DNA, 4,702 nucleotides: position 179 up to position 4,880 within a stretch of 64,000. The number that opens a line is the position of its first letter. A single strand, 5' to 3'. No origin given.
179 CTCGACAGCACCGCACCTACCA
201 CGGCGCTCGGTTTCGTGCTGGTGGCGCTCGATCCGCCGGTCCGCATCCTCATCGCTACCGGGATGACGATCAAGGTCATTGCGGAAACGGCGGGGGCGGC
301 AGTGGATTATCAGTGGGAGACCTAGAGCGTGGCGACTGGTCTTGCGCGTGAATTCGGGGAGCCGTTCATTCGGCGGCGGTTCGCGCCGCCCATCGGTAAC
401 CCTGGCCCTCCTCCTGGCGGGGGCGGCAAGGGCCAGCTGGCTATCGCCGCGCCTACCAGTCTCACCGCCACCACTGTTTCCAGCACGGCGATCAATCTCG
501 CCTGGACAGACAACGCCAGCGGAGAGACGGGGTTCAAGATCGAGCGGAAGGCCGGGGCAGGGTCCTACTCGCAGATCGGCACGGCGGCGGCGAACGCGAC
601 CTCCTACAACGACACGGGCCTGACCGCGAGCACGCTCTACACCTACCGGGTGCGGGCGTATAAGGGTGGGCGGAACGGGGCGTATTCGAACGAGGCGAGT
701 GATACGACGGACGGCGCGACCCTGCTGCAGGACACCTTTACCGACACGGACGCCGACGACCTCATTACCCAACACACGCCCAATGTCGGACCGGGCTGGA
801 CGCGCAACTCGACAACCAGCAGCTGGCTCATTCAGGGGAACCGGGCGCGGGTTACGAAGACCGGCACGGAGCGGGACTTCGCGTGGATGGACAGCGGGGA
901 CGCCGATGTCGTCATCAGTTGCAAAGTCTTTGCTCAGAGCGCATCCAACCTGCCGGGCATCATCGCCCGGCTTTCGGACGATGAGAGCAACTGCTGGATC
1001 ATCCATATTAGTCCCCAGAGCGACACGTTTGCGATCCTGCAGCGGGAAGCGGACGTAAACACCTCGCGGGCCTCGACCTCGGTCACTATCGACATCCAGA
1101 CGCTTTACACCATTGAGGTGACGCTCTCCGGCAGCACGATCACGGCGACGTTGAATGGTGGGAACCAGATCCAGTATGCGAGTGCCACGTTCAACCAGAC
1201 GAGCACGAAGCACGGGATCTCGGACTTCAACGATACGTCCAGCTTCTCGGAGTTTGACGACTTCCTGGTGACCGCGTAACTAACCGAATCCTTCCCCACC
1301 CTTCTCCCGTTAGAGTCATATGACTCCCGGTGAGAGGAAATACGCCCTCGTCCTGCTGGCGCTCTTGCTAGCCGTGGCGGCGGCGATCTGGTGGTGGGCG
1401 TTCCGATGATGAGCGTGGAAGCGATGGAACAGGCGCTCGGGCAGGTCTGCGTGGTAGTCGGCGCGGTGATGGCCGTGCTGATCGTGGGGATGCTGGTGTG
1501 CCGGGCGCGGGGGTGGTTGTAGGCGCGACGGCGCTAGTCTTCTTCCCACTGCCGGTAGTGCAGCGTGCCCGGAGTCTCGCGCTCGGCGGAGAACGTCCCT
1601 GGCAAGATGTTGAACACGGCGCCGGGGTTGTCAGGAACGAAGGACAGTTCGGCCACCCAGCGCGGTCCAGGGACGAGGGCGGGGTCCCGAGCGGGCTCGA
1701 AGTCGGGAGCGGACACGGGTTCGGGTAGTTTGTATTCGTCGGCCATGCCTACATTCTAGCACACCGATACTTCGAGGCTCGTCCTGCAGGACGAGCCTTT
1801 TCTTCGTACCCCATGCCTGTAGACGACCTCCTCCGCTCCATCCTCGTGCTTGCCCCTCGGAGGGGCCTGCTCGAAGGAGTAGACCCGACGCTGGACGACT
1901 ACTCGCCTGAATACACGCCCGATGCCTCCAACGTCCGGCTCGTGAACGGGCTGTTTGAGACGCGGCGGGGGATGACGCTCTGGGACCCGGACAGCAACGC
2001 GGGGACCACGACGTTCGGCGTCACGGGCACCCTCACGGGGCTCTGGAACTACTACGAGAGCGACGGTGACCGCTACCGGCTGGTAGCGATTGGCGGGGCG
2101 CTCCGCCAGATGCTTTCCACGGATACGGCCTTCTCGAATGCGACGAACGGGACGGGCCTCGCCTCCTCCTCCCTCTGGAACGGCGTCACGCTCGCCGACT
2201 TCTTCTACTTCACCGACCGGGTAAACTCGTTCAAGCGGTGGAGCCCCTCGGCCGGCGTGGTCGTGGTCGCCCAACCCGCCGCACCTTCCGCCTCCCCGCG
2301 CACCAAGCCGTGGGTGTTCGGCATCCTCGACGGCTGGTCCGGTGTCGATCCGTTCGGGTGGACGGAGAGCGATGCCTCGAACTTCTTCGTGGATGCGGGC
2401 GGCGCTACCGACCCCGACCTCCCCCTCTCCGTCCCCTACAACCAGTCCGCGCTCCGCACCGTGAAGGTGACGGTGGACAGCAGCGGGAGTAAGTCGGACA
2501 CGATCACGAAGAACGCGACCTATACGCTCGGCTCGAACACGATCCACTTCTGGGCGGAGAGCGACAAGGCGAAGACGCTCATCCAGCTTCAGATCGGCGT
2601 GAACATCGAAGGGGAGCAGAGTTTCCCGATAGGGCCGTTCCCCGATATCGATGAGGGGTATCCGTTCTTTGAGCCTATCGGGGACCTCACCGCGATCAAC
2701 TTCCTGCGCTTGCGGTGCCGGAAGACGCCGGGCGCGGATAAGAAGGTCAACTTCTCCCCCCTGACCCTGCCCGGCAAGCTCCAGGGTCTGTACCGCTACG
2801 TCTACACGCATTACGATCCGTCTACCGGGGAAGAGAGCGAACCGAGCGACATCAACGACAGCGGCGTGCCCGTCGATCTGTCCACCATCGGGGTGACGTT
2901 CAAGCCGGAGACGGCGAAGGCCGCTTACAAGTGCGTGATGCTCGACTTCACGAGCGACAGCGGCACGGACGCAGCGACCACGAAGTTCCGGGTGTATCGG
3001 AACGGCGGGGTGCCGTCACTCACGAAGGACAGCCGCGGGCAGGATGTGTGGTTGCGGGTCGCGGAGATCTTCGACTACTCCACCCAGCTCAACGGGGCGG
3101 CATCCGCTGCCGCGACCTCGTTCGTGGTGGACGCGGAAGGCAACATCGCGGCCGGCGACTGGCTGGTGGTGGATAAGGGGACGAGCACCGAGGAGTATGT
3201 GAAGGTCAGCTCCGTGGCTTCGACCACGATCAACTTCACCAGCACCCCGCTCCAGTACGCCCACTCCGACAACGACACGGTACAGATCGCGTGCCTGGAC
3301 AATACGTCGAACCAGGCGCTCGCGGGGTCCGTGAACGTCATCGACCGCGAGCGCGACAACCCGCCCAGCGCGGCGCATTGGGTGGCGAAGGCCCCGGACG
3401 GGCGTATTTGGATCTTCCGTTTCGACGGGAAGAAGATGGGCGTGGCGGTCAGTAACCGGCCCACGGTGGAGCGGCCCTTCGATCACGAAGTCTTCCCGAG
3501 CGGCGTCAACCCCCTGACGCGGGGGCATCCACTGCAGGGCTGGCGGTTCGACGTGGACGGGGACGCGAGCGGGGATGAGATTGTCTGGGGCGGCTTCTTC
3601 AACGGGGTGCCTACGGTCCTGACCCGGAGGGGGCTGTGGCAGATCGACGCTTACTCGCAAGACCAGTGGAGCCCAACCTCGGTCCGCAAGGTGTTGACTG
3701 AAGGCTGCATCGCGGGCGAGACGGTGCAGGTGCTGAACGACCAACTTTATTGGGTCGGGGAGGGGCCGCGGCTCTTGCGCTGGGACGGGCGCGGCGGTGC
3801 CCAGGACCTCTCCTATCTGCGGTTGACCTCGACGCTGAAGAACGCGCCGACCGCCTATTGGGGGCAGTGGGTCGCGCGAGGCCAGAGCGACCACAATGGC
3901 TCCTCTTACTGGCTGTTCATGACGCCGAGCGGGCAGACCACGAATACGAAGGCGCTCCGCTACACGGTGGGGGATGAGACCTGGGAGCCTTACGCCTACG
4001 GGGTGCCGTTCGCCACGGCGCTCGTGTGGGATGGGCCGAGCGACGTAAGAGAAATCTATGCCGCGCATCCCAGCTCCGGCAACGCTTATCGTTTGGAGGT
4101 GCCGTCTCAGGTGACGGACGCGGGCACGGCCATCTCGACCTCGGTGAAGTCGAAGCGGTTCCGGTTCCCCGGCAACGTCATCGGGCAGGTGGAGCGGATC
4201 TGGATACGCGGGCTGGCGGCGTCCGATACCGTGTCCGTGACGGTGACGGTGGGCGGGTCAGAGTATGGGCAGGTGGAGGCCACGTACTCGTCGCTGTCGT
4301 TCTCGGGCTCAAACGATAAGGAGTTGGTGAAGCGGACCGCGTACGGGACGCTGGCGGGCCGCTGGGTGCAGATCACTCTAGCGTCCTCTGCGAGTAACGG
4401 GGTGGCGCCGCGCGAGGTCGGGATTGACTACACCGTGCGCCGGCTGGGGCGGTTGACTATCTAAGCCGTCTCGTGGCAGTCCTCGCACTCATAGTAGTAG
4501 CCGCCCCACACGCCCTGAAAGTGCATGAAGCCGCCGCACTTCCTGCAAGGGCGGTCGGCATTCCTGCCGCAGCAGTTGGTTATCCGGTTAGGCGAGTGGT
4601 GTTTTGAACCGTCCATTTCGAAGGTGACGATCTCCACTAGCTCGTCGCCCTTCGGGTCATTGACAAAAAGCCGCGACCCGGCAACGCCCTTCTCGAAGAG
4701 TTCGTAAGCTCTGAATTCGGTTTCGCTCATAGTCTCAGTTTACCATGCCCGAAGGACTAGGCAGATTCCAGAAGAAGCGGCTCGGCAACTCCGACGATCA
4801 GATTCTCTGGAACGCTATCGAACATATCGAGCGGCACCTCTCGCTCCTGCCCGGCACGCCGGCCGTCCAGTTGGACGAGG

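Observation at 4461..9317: Three opposite-strand morons inside the virion gene block, including a 72-aa lipoprotein next to the ejection-protein genes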

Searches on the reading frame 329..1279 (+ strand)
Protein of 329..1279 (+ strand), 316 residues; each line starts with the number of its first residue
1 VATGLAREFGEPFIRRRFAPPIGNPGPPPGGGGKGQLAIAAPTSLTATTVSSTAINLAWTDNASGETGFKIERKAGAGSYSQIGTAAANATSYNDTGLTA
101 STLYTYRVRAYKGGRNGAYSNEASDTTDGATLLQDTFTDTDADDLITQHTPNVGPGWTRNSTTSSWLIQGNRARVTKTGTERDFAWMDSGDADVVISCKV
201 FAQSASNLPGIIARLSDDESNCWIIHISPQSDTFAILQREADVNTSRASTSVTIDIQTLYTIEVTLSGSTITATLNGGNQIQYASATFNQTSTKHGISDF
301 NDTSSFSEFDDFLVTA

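Call 5: search_protein_families(library=pfam, proteins=[window:329-1279:+], max_evalue=0.1)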
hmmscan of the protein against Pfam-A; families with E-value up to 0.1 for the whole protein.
window:329-1279:+ (316 aa): 1 family
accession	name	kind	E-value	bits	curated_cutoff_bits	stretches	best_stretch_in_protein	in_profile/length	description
PF00041.27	fn3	-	1.6e-10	41.5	25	1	41-124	2-82/84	Fibronectin type III domain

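Call 6: search_protein_families(library=phrogs, proteins=[window:329-1279:+], max_evalue=0.1)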
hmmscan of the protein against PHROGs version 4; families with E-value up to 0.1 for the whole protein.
window:329-1279:+ (316 aa): 6 families
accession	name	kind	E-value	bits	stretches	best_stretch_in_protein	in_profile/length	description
phrog_18315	-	unknown function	1.4e-11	44.1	1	40-135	107-205/918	-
phrog_1696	-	tail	9.7e-10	37.1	1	40-131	1145-1234/2079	major tail protein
phrog_4971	-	tail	3.8e-08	34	1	39-127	192-279/283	major tail protein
phrog_33719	-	unknown function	1.3e-05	25.2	1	40-149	366-476/636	-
phrog_6977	-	tail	0.0017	18.9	1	41-129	155-244/284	minor tail protein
phrog_21285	-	head and packaging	0.022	12.6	1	41-124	389-472/2143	virion structural protein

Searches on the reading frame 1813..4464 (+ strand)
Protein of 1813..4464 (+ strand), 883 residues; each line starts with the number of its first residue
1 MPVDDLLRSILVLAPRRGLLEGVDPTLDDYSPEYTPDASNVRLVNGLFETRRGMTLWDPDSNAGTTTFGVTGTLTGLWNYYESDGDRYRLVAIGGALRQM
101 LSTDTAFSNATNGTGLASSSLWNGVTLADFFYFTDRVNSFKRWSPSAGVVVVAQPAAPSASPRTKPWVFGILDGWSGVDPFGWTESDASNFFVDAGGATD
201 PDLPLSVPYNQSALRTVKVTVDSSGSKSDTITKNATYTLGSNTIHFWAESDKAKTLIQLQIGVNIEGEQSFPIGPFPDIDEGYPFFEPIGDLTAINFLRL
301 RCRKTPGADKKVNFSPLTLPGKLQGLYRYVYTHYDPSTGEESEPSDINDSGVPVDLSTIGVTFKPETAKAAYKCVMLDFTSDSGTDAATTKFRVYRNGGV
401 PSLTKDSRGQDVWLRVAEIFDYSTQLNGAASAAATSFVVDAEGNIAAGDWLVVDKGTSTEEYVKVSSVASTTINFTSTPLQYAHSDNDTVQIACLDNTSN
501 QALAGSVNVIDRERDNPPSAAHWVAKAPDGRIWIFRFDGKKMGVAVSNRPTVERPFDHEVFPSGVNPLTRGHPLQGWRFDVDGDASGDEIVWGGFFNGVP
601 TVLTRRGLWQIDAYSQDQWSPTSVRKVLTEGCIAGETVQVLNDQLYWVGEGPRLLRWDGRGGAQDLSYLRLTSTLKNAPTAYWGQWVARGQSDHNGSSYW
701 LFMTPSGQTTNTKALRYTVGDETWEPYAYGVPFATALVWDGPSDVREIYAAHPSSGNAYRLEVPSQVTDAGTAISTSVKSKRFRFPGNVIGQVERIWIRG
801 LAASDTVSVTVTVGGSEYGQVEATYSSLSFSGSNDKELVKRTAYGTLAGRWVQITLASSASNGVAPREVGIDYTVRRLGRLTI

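Call 5: search_protein_families(library=pfam, proteins=[window:1813-4464:+], max_evalue=0.1)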
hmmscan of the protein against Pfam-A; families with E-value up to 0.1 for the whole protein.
window:1813-4464:+ (883 aa): 0 families

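Call 6: search_protein_families(library=phrogs, proteins=[window:1813-4464:+], max_evalue=0.1)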
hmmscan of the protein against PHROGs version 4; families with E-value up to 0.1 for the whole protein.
window:1813-4464:+ (883 aa): 0 families

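Call 10: find_related_loci(query=window:1813-4464:+, collection=viral_contigs, flank=10000)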
Query window:1813-4464:+ (883 aa) in viral_contigs; peptide patterns used: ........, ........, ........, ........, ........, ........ (x = any residue, [..] = any of these).
1 stretches matched a pattern, but none encodes a relative of the query by tblastn (E <= 1e-3).

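Call 18: search_dna_similar(query=window:1813-4464:+, collection=phages, mode=protein, max_rows=15)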
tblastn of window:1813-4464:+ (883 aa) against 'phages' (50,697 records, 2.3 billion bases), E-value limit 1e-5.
No match.

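Call 87: search_solved_structures(query=window:1813-4464:+, max_evalue=1)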
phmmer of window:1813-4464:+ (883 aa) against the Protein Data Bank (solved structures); distinct sequences matched with E-value up to 1: 0.

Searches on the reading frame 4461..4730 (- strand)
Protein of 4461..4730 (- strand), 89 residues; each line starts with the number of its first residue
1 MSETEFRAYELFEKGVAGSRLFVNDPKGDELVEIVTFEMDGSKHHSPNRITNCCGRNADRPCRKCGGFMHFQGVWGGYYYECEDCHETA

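Call 5: search_protein_families(library=pfam, proteins=[window:4461-4730:-], max_evalue=0.1)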
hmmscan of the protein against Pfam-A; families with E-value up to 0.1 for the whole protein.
window:4461-4730:- (89 aa): 0 families

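Call 6: search_protein_families(library=phrogs, proteins=[window:4461-4730:-], max_evalue=0.1)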
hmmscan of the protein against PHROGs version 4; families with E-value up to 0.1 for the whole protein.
window:4461-4730:- (89 aa): 0 families

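Call 12: find_encoding_contigs(protein=window:4461-4730:-, flank=10000, max_places=6)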
Protein window:4461-4730:- (89 aa): 12 contigs read that carry it; 6 places shown.
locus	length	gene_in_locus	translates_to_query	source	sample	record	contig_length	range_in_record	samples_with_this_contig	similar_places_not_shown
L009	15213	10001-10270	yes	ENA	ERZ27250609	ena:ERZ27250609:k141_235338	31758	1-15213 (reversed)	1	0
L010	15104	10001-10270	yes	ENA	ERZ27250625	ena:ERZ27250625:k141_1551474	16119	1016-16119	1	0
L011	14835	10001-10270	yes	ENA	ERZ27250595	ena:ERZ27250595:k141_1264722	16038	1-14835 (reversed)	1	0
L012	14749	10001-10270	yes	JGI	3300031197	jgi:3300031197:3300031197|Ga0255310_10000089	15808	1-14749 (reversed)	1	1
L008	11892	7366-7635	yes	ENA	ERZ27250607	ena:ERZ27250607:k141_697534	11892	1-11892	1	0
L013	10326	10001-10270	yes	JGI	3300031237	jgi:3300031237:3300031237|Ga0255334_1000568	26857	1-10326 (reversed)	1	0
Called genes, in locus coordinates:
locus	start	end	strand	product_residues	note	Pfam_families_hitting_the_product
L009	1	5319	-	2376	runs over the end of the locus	-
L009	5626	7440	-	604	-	-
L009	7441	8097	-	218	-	-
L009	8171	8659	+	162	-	-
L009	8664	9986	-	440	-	-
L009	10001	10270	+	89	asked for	-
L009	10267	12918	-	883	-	-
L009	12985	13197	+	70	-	-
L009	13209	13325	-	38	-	-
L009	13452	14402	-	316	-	PF00041:fn3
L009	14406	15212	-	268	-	?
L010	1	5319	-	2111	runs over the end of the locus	?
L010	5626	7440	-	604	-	-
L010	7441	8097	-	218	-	-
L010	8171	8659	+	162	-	-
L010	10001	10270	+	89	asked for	-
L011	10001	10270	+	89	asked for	-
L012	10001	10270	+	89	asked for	-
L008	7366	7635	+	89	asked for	-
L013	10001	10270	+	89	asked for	-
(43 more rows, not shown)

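Call 20: find_homologous_proteins(query=window:4461-4730:-, max_evalue=0.01)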
Query window:4461-4730:- (89 aa): 1 proteins with E <= 0.01 among 1 candidates.
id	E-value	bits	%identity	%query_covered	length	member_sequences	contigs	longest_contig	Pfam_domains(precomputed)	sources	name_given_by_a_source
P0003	1.5e-58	213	100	100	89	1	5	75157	-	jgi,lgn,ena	-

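Call 66: search_protein_families(library=padloc, proteins=[window:4461-4730:-], max_evalue=0.01)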
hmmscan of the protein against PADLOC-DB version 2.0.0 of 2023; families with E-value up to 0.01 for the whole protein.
window:4461-4730:- (89 aa): 0 families

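Call 72: search_dna_similar(query=window:4461-4730:-, collection=phages, mode=protein, max_evalue=1, max_rows=10)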
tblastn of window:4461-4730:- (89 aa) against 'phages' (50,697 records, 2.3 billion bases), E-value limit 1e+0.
Records with a match: 1; places in all: 1; records where one place covers at least 80% of the query: 0.
Best place of each record, by identity: <60% 1.
By first word of the organism name: Erythrobacter 1.
By host as written in the record: Erythrobacter sp. 1.
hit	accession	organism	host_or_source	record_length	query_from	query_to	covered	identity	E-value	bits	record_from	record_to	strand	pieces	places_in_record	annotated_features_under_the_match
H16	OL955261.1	Erythrobacter phage vB_EliS-L02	Erythrobacter sp.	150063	1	55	62%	37.3%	9e-1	33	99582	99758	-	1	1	none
